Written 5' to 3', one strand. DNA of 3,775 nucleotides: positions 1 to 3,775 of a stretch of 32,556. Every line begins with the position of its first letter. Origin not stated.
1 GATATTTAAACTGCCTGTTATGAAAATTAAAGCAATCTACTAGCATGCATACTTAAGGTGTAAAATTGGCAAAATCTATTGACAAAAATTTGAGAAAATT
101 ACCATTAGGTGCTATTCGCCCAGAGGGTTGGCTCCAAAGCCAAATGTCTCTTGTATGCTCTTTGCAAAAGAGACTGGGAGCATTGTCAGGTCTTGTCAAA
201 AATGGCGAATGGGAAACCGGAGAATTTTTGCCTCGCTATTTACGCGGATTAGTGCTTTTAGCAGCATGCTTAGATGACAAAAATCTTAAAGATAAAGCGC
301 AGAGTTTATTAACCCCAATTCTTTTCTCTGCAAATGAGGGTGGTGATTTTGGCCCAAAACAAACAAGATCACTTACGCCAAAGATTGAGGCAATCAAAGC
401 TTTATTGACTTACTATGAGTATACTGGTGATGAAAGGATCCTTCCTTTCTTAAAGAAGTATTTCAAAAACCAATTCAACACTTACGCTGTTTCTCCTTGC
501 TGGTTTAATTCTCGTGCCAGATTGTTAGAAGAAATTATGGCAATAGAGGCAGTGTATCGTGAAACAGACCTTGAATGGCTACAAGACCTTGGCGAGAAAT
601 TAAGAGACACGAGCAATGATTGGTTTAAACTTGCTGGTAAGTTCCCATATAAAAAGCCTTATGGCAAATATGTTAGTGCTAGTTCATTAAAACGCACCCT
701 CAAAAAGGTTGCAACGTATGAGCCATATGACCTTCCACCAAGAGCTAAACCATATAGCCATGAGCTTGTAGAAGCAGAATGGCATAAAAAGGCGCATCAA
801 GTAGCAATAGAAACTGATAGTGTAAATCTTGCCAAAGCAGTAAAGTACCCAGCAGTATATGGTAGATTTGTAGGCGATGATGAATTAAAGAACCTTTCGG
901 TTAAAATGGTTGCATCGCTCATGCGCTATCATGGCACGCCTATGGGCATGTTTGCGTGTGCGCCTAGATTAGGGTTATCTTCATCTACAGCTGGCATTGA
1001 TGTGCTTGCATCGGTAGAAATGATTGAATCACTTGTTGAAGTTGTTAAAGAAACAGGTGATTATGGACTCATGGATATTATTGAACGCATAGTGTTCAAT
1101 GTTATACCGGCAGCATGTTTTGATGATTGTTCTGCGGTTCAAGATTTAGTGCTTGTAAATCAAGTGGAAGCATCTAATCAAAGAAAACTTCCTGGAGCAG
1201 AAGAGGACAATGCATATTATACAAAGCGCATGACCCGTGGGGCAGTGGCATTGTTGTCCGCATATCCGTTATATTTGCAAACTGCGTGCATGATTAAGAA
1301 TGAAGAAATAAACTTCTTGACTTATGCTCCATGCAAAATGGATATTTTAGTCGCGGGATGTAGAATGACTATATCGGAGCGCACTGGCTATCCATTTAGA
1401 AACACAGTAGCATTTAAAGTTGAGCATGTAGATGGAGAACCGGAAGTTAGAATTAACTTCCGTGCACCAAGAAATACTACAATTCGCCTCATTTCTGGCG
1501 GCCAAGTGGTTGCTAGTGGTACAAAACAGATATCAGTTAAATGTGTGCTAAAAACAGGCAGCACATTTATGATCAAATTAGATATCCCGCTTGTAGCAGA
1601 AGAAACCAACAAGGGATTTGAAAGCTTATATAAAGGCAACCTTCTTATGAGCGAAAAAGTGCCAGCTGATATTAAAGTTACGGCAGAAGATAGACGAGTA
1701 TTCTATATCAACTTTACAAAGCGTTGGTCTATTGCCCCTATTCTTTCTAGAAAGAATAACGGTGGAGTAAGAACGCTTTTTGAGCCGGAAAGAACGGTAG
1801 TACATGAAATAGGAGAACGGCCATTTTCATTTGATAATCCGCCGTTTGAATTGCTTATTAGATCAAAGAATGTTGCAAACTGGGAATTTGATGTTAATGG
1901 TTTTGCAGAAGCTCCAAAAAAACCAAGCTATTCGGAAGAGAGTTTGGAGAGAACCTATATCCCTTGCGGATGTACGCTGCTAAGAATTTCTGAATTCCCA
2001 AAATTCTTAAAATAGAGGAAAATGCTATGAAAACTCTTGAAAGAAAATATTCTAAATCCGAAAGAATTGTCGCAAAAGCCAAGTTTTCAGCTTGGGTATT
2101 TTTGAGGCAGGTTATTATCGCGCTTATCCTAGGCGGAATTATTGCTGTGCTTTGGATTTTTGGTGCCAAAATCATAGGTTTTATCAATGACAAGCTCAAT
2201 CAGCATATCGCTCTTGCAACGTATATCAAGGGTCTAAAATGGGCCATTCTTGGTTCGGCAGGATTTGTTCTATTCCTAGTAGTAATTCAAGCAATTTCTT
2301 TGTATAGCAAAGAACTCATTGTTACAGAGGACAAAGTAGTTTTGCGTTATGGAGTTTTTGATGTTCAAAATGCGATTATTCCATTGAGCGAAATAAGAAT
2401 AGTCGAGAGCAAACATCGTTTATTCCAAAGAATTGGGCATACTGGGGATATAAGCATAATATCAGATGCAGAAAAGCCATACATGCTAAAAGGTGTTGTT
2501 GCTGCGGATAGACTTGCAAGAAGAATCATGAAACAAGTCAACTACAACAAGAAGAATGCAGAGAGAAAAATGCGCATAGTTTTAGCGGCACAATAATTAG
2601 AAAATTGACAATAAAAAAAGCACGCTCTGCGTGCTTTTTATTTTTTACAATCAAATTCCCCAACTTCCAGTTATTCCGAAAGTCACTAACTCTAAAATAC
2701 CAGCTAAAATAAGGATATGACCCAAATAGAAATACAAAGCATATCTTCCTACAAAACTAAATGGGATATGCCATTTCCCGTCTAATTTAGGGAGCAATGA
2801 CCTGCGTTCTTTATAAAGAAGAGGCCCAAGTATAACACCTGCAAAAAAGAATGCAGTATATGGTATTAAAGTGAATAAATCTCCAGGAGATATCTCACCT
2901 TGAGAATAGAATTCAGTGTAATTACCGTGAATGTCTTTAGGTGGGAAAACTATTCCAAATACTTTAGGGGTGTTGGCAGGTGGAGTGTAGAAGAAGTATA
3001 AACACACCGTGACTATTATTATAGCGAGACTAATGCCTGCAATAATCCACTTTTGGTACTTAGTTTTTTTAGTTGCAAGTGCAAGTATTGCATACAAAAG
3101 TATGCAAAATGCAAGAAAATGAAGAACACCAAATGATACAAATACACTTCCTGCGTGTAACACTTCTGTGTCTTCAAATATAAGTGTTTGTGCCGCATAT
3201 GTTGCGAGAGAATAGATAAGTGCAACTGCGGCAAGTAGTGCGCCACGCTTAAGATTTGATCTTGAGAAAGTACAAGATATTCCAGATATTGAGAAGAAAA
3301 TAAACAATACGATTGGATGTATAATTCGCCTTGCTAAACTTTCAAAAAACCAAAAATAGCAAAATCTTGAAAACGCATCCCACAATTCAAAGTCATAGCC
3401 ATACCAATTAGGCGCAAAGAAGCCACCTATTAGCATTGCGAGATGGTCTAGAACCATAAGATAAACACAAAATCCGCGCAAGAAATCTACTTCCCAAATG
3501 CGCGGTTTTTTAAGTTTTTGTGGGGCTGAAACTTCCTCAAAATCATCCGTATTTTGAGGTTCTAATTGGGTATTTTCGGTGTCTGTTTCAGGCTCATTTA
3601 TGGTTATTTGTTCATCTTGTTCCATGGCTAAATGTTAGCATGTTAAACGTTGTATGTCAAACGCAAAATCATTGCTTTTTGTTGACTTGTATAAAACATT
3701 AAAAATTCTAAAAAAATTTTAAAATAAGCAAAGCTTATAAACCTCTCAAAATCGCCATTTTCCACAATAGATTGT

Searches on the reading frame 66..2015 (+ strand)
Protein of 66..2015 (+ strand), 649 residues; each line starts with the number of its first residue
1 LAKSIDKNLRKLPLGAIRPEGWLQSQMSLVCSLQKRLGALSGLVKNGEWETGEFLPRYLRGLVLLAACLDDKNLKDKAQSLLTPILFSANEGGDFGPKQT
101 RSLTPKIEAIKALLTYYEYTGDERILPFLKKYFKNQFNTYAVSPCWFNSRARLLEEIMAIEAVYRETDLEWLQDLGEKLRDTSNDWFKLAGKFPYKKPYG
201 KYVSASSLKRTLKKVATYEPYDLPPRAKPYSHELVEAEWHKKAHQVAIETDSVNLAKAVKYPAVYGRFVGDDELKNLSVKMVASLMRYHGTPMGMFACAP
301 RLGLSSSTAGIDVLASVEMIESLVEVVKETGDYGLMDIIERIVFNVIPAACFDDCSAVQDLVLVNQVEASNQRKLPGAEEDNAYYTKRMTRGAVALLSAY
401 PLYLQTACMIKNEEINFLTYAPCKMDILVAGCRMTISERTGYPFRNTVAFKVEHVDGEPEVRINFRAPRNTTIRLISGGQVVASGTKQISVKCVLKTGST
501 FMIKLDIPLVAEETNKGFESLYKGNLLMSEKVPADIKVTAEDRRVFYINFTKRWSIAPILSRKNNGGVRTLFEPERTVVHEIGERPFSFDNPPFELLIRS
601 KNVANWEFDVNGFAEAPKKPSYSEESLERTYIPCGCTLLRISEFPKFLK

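Call 7: search_protein_families(library=pfam, proteins=[window:66-2015:+], max_evalue=0.01)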
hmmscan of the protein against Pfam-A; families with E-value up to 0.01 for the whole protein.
window:66-2015:+ (649 aa): 1 family
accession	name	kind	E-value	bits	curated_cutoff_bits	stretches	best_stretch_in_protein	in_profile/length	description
PF07944.18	Beta-AFase-like_GH127_cat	-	0.00032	20.2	24.9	1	109-350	130-328/376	Beta-L-arabinofuranosidase, GH127 catalytic domain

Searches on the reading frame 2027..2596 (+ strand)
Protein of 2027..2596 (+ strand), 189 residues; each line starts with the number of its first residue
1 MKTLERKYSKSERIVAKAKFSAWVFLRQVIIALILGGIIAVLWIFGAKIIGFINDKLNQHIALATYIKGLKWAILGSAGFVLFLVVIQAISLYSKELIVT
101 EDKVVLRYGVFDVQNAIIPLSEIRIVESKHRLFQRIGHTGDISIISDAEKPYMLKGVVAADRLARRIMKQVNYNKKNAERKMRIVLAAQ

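Call 7: search_protein_families(library=pfam, proteins=[window:2027-2596:+], max_evalue=0.01)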
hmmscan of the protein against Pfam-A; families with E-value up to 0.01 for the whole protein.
window:2027-2596:+ (189 aa): 1 family
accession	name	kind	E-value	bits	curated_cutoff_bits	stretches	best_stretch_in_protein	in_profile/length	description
PF03703.20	bPH_2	-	2.6e-08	34.4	22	1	98-150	7-59/78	Bacterial PH domain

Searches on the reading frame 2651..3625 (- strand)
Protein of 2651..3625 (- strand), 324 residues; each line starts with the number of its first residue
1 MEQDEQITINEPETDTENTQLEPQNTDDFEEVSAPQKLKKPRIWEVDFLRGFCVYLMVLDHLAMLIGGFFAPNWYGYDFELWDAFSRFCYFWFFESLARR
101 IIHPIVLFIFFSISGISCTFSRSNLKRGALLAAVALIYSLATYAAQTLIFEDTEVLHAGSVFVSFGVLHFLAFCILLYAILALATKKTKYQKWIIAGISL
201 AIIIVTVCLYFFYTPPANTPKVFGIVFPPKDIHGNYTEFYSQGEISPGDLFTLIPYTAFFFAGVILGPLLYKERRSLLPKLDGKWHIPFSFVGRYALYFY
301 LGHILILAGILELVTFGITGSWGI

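Call 7: search_protein_families(library=pfam, proteins=[window:2651-3625:-], max_evalue=0.01)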
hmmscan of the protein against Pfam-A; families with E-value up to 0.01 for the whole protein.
window:2651-3625:- (324 aa): 2 families
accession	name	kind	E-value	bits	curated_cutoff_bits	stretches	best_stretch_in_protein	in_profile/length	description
PF07786.18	HGSNAT_cat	-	2.8e-21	76.5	22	1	42-303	1-220/222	Heparan-alpha-glucosaminide N-acetyltransferase, catalytic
PF01757.29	Acyl_transf_3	-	2.4e-09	37.1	31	1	45-276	3-207/326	Acyltransferase domain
